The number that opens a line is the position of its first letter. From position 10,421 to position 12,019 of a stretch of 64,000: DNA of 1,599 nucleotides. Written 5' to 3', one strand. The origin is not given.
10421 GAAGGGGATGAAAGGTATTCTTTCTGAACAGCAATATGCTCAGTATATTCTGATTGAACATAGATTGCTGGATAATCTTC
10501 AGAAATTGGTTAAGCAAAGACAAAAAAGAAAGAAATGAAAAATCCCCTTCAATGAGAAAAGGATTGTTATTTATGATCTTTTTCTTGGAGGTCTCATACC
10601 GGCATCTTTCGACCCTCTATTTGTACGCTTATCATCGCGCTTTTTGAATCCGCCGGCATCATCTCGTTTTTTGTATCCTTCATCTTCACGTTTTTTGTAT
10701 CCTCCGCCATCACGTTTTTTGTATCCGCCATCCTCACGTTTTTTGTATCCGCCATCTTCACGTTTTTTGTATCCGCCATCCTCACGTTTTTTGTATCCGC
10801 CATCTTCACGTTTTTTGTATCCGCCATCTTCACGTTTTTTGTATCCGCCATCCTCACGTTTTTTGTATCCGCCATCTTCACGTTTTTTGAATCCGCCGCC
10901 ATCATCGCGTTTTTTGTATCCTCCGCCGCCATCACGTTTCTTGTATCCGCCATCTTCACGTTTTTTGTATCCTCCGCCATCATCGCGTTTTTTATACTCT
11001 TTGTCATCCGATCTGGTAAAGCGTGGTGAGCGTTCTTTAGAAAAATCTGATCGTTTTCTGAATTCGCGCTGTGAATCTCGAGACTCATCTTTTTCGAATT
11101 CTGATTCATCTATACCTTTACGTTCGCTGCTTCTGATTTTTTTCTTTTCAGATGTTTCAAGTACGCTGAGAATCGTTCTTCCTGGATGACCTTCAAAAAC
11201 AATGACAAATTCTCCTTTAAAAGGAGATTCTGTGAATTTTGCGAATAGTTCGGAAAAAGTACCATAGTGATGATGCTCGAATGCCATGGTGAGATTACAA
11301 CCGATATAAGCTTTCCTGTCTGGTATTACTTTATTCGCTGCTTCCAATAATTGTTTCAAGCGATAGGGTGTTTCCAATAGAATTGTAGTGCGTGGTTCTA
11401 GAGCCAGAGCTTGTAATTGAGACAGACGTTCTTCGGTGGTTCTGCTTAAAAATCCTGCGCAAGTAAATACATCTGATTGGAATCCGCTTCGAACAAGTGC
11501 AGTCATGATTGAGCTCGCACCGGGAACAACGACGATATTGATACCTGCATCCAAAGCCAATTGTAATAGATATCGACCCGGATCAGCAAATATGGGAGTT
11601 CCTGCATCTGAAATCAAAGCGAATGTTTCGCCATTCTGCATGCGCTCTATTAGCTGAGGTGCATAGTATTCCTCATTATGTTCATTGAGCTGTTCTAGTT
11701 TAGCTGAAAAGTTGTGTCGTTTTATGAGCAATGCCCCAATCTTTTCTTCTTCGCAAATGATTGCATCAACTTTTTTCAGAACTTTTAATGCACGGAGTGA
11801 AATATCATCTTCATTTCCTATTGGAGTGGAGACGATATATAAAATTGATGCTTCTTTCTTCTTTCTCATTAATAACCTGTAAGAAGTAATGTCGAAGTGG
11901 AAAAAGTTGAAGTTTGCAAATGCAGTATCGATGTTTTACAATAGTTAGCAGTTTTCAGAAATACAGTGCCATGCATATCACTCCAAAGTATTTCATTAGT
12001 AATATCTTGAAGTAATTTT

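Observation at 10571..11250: RsmI rRNA methyltransferase fused to an about 200-aa (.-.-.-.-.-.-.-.)n disordered tail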

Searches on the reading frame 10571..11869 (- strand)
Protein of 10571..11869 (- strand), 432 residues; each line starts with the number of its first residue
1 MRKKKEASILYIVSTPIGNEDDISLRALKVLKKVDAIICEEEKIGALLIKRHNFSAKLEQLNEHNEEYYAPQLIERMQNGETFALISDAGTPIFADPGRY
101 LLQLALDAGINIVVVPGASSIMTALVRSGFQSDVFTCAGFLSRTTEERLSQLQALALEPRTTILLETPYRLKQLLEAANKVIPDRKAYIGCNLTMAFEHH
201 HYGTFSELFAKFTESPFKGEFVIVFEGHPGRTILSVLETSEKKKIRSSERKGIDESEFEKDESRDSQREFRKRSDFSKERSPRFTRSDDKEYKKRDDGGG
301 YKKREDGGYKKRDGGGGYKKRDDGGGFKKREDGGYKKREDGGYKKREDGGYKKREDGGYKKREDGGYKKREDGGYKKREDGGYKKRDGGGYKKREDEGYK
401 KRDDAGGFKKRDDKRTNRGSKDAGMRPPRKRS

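Call 4: search_protein_families(library=pfam, proteins=[window:10571-11869:-], max_evalue=1)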
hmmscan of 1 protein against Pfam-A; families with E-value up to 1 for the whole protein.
window:10571-11869:- (432 aa): 1 family
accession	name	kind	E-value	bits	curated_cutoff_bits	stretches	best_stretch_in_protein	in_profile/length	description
PF00590.25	TP_methylase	-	4e-31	109.1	27.8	1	10-208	2-211/212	Tetrapyrrole (Corrin/Porphyrin) Methylases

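Call 5: search_protein_families(library=ncbifam, proteins=[window:10571-11869:-], max_evalue=0.01)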
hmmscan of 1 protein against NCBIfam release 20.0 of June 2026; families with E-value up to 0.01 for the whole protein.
window:10571-11869:- (432 aa): 11 families
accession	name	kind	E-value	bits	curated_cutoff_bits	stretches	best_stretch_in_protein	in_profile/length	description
TIGR00096.1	TIGR00096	equivalog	2.6e-53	181.2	167.9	1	9-246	1-240/275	16S rRNA (cytidine(1402)-2'-O)-methyltransferase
NF011570.0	PRK14994.1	equivalog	1e-48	166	502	1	5-228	9-235/287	16S rRNA (cytidine(1402)-2'-O)-methyltransferase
TIGR02467.1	CbiE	equivalog_domain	9.1e-06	25.3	92.9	1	17-210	6-193/204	precorrin-6y C5,15-methyltransferase (decarboxylating) subunit CbiE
TIGR01466.1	cobJ_cbiH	equivalog_domain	1.5e-05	24.7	246.35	1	10-124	1-114/239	precorrin-3B C(17)-methyltransferase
NF004460.0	PRK05787.2-3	equivalog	2.5e-05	23.9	291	1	10-210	2-194/207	cobalt-precorrin-7 (C(5))-methyltransferase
TIGR01465.1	cobM_cbiF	equivalog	0.00042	19.7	259.65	1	11-125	2-115/247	precorrin-4 C(11)-methyltransferase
TIGR00522.1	dph5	equivalog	0.0017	17.8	114.3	1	10-135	2-128/258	diphthine synthase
TIGR01467.1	cobI_cbiL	equivalog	0.0017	17.8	163.25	0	10-124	3-133/230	precorrin-2 C(20)-methyltransferase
NF004455.0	PRK05787.1-3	equivalog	0.0023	17.5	258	1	10-170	3-160/221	cobalt-precorrin-7 (C(5))-methyltransferase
NF004423.0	PRK05765.1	equivalog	0.0038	16.8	332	1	10-129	5-123/247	precorrin-3B C(17)-methyltransferase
NF004462.0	PRK05787.2-5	equivalog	0.0083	15.7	360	1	4-165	16-171/228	cobalt-precorrin-7 (C(5))-methyltransferase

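Call 7: find_homologous_proteins(query=window:10571-11869:-)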
Query window:10571-11869:- (432 aa): 1068 proteins with E <= 0.001 among 8000 candidates; the best 120 are listed.
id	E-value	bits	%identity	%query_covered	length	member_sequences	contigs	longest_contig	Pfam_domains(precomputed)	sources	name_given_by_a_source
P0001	7.7e-292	986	92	100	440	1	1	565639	PF00590.26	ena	-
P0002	2.0e-281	951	100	100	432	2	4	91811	PF00590.26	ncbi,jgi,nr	ncbi:MAG: 16S rRNA (cytidine(1402)-2'-O)-methyltransferase [Ignavibacteria bacterium]|nr:16S rRNA (c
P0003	9.7e-243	824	90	100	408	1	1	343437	PF00590.26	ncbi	-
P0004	4.9e-242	822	88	100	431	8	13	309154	PF00590.26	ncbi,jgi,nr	ncbi:MAG: 16S rRNA (cytidine(1402)-2'-O)-methyltransferase [Ignavibacteria bacterium]|nr:16S rRNA (c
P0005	1.4e-234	797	75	100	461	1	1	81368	PF00590.26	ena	-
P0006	1.2e-228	777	86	100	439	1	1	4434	PF00590.26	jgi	jgi:16S rRNA (cytidine1402-2'-O)-methyltransferase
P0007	3.7e-224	763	85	100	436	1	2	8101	PF00590.26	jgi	jgi:16S rRNA (cytidine1402-2'-O)-methyltransferase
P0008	1.3e-223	761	88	100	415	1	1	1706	PF00590.26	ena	-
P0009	1.5e-218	744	83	100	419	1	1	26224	PF00590.26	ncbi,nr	ncbi:hypothetical protein LBMAG35_11750 [Chlorobiota bacterium]|nr:hypothetical protein LBMAG35_1175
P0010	6.6e-215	732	78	100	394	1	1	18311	PF00590.26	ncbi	ncbi:MAG: hypothetical protein RLZZ578_88 [Bacteroidota bacterium]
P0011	8.3e-215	732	84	100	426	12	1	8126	PF00590.26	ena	-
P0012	3.1e-211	720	93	81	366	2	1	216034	PF00590.26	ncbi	ncbi:MAG: 16S rRNA (cytidine(1402)-2'-O)-methyltransferase [Ignavibacteria bacterium]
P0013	9.4e-205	699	88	87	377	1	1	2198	PF00590.26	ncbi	ncbi:MAG: 16S rRNA (cytidine(1402)-2'-O)-methyltransferase, partial [Ignavibacteria bacterium]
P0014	1.4e-195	668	78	100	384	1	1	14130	PF00590.26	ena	-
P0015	3.6e-192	657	87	81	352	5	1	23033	PF00590.26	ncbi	ncbi:MAG: 16S rRNA (cytidine(1402)-2'-O)-methyltransferase, partial [Ignavibacteria bacterium]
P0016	2.9e-181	621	75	100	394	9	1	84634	PF00590.26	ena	-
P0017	1.9e-175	602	67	95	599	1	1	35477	PF00590.26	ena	-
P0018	5.6e-173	594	65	95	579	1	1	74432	PF00590.26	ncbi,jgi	ncbi:MAG: hypothetical protein RL734_87 [Bacteroidota bacterium]|jgi:16S rRNA (cytidine1402-2'-O)-me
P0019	2.9e-172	592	67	95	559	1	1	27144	PF00590.26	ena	-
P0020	1.2e-171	590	68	95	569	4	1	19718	PF00590.26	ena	-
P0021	3.6e-171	588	67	95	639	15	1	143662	PF00590.26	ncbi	-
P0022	1.2e-170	586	68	95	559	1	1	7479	PF00590.26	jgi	jgi:16S rRNA (cytidine1402-2'-O)-methyltransferase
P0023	3.0e-170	585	68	95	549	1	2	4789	PF00590.26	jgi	jgi:16S rRNA (cytidine(1402)-2'-O)-methyltransferase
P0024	9.5e-170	583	66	95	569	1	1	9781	PF00590.26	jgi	-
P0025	3.3e-168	578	69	100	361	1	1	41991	PF00590.26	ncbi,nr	ncbi:MAG: 16S rRNA (cytidine(1402)-2'-O)-methyltransferase [Bacteroidetes bacterium]|nr:16S rRNA (cy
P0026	1.1e-166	573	66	95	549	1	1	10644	PF00590.26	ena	-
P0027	2.4e-166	572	67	95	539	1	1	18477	PF00590.26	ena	-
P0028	1.3e-164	566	63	100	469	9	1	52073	PF00590.26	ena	-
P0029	3.3e-163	562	68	95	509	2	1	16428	PF00590.26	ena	-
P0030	2.4e-161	556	80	76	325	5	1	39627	PF00590.26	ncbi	ncbi:MAG: 16S rRNA (cytidine(1402)-2'-O)-methyltransferase, partial [Candidatus Kapaibacteriota bact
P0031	2.2e-160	553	62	100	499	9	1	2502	PF00590.26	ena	-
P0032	1.5e-159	550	66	100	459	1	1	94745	PF00590.26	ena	-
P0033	9.0e-157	541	71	84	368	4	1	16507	PF00590.26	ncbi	ncbi:MAG: 16S rRNA (cytidine(1402)-2'-O)-methyltransferase, partial [Ignavibacteria bacterium]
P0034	1.5e-155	537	71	82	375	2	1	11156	PF00590.26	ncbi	ncbi:MAG: 16S rRNA (cytidine(1402)-2'-O)-methyltransferase, partial [Ignavibacteria bacterium]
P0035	4.1e-151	522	72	80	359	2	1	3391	PF00590.26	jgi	jgi:16S rRNA (cytidine1402-2'-O)-methyltransferase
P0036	5.6e-100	354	49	97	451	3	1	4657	PF00590.26,PF23348.2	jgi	jgi:16S rRNA (cytidine1402-2'-O)-methyltransferase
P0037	1.2e-98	349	70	52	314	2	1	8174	PF00590.26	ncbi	ncbi:MAG: 16S rRNA (cytidine(1402)-2'-O)-methyltransferase, partial [Bacteroidota bacterium]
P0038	1.8e-97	345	70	52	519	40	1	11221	PF00590.26,PF23348.2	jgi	jgi:16S rRNA (cytidine1402-2'-O)-methyltransferase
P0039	1.1e-94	336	50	81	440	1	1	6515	PF00590.26,PF23348.2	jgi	jgi:16S rRNA (cytidine1402-2'-O)-methyltransferase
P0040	5.7e-93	330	48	97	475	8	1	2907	PF00590.26,PF23348.2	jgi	jgi:16S rRNA (cytidine1402-2'-O)-methyltransferase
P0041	1.6e-92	329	70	52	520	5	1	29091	PF00590.26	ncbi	-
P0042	1.4e-91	326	47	95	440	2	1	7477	PF00590.26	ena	-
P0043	4.0e-91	324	47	100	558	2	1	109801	PF00590.26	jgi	jgi:16S rRNA (cytidine1402-2'-O)-methyltransferase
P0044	9.1e-88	313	48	77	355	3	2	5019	PF00590.26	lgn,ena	-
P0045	2.1e-86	309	49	75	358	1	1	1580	PF00590.26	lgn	-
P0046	2.4e-86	309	48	78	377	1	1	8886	PF00590.26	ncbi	-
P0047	1.1e-85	306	43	88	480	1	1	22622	PF00590.26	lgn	-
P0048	2.7e-85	305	51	68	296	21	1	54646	PF00590.26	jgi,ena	-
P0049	4.7e-85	304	51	68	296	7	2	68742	PF00590.26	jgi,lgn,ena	jgi:16S rRNA (cytidine1402-2'-O)-methyltransferase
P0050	7.3e-85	304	44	98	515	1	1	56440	PF00590.26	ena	-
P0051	8.3e-85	304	40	89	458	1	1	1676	PF00590.26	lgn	-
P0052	9.3e-85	303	56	56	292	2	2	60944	PF00590.26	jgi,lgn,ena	-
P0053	2.4e-84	302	57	51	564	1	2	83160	PF00590.26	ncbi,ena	-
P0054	4.2e-84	301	45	82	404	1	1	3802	PF00590.26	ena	-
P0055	8.4e-84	300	49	71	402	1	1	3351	PF00590.26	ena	-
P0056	8.8e-84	300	59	54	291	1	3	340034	PF00590.26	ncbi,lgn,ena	-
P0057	1.1e-83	300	47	79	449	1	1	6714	PF00590.26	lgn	-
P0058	1.1e-83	300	56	58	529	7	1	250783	PF00590.26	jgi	jgi:16S rRNA (cytidine1402-2'-O)-methyltransferase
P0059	1.4e-83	300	58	54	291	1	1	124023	PF00590.26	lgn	-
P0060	1.0e-82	297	60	53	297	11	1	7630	PF00590.26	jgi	-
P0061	2.0e-82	296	43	97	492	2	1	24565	PF00590.26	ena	-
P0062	3.0e-82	295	57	55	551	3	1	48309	PF00590.26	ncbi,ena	-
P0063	5.5e-82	294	61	51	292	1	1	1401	PF00590.26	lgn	-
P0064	7.6e-82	294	61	53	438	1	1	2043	PF00590.26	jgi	jgi:16S rRNA (cytidine1402-2'-O)-methyltransferase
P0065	8.3e-82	294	61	51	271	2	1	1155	PF00590.26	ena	-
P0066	8.9e-82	294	53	65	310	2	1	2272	PF00590.26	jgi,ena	-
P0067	9.6e-82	293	63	51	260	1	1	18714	PF00590.26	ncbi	-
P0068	1.1e-81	293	48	72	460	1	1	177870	PF00590.26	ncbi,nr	ncbi:MAG: putative methyltransferase [Ignavibacteria bacterium]|nr:putative methyltransferase [Ignav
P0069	1.7e-81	293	51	65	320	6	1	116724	PF00590.26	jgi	jgi:16S rRNA (cytidine1402-2'-O)-methyltransferase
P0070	2.8e-81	292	56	57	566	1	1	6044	PF00590.26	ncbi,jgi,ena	jgi:16S rRNA (cytidine1402-2'-O)-methyltransferase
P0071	4.9e-81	291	59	53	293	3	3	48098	PF00590.26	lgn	-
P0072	5.6e-81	291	60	51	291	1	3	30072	PF00590.26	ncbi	-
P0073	6.6e-81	291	47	79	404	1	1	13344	PF00590.26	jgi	jgi:16S rRNA (cytidine1402-2'-O)-methyltransferase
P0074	7.1e-81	291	62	51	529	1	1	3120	PF00590.26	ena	-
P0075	1.2e-80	290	44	98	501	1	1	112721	PF00590.26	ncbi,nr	ncbi:MAG: 16S rRNA (cytidine(1402)-2'-O)-methyltransferase [Bacteroidetes bacterium]|nr:16S rRNA (cy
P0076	1.4e-80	290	52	68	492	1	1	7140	PF00590.26,PF02095.22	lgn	-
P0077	2.2e-80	289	62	51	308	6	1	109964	PF00590.26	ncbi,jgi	-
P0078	3.4e-80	288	51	61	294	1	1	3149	PF00590.26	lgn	-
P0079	3.5e-80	288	60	51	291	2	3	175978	PF00590.26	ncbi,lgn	-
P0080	3.9e-80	288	-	-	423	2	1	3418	PF00590.26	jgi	jgi:16S rRNA (cytidine1402-2'-O)-methyltransferase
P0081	4.1e-80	288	56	52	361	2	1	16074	PF00590.26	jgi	-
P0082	4.6e-80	288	51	67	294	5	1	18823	PF00590.26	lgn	-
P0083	5.0e-80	288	60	53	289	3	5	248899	PF00590.26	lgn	-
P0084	5.8e-80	288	48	74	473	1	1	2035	PF00590.26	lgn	-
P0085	7.7e-80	287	59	52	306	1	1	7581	PF00590.26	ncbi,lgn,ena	-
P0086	1.1e-79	287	58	53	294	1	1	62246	PF00590.26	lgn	-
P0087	1.4e-79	286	61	50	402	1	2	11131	PF00590.26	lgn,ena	-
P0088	1.5e-79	286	62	51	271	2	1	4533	PF00590.26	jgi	jgi:16S rRNA (cytidine1402-2'-O)-methyltransferase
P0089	1.5e-79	286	43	85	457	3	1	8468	PF00590.26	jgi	jgi:16S rRNA (cytidine1402-2'-O)-methyltransferase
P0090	1.5e-79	286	59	51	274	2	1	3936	PF00590.26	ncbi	ncbi:MAG: 16S rRNA (cytidine(1402)-2'-O)-methyltransferase, partial [Candidatus Kapaibacteriota bact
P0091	1.5e-79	286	60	51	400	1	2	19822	PF00590.26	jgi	jgi:16S rRNA (cytidine1402-2'-O)-methyltransferase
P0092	3.8e-79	285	60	50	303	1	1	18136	PF00590.26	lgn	-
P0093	5.3e-79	284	53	61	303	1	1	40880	PF00590.26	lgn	-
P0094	8.8e-79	284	56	52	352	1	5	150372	PF00590.26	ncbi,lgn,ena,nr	ncbi:MAG: 16S rRNA (cytidine(1402)-2'-O)-methyltransferase [Bacteroidetes bacterium]|nr:16S rRNA (cy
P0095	1.1e-78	283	61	52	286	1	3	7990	PF00590.26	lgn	-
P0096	1.4e-78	283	60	53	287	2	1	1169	PF00590.26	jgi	jgi:16S rRNA (cytidine1402-2'-O)-methyltransferase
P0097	1.4e-78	283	46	74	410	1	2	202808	PF00590.26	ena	-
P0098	2.5e-78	282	59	56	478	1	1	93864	PF00590.26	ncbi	ncbi:MAG: 16S rRNA (cytidine(1402)-2'-O)-methyltransferase [bacterium]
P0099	2.5e-78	282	42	97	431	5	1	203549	PF00590.26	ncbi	-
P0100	2.8e-78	282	45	80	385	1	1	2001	PF00590.26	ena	-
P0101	3.0e-78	282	60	52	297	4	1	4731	PF00590.26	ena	-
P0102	3.6e-78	282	53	61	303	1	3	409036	PF00590.26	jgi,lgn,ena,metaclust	metaclust:\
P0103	3.8e-78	282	58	52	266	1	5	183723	PF00590.26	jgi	jgi:16S rRNA (cytidine1402-2'-O)-methyltransferase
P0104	5.4e-78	281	58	52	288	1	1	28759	PF00590.26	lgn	-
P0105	5.9e-78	281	62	50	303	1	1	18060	PF00590.26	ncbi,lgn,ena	-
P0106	7.3e-78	281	52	61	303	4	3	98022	PF00590.26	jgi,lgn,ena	-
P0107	1.3e-77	280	47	68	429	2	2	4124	PF00590.26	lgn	-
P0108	1.6e-77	280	41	100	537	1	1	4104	PF00590.26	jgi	jgi:16S rRNA (cytidine1402-2'-O)-methyltransferase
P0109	3.1e-77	279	58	50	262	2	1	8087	PF00590.26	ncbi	ncbi:MAG: 16S rRNA (cytidine(1402)-2'-O)-methyltransferase, partial [FCB group bacterium]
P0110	3.4e-77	278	56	55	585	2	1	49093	PF00590.26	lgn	-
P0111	3.5e-77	278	56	51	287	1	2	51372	PF00590.26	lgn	-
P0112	3.5e-77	278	57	53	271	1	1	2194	PF00590.26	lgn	-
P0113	4.5e-77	278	58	50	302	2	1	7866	PF00590.26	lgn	-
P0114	5.0e-77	278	58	53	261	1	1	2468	PF00590.26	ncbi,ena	-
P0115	5.7e-77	278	52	63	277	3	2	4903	PF00590.26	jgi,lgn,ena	-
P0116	5.7e-77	278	53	59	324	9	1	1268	PF00590.26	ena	-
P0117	6.6e-77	278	56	52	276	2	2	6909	PF00590.26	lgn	-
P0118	6.7e-77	277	46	66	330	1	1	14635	PF00590.26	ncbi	-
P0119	7.3e-77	277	49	73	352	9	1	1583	PF00590.26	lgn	-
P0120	7.3e-77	277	43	93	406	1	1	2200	PF00590.26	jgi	-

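Call 10: search_protein_families(library=pfam, proteins=[P0038, P0043, P0017, P0050, P0053, P0048], max_evalue=0.1)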
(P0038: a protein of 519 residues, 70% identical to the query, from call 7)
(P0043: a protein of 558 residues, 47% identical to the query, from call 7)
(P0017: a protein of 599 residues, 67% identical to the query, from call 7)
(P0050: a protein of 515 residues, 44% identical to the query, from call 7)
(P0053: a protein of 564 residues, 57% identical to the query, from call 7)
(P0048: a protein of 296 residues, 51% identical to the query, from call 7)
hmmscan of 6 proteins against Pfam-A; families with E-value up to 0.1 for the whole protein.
P0038 (519 aa): 2 families
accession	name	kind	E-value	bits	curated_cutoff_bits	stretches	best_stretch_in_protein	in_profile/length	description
PF00590.25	TP_methylase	-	1.3e-28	100.8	27.8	1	9-208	1-211/212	Tetrapyrrole (Corrin/Porphyrin) Methylases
PF23348.1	RDM3_C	-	9.3e-06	26.4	35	2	288-394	22-119/174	RDM3 beta-solenoid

P0043 (558 aa): 1 family
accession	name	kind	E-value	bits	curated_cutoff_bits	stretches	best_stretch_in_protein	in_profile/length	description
PF00590.25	TP_methylase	-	4e-31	109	27.8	1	13-212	1-211/212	Tetrapyrrole (Corrin/Porphyrin) Methylases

P0017 (599 aa): 2 families
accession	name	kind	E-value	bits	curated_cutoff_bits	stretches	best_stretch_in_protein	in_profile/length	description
PF00590.25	TP_methylase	-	2.8e-30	106.3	27.8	1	10-208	2-211/212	Tetrapyrrole (Corrin/Porphyrin) Methylases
PF16500.10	Cyclin_N2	-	0.097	13.9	24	0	231-297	2-63/114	Cyclin-A N-terminal APC/C binding region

P0050 (515 aa): 2 families
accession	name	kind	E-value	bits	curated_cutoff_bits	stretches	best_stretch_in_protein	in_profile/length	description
PF00590.25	TP_methylase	-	3.8e-33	115.6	27.8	1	10-209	1-211/212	Tetrapyrrole (Corrin/Porphyrin) Methylases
PF02095.21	Extensin_1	-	0.00076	19.8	105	1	342-440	38-127/171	Extensin-like protein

P0053 (564 aa): 1 family
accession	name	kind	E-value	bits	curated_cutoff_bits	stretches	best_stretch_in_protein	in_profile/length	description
PF00590.25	TP_methylase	-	2e-28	100.2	27.8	1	17-216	1-211/212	Tetrapyrrole (Corrin/Porphyrin) Methylases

P0048 (296 aa): 1 family
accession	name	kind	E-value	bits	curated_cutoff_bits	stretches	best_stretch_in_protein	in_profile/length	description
PF00590.25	TP_methylase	-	5.3e-34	118.4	27.8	1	23-222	1-211/212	Tetrapyrrole (Corrin/Porphyrin) Methylases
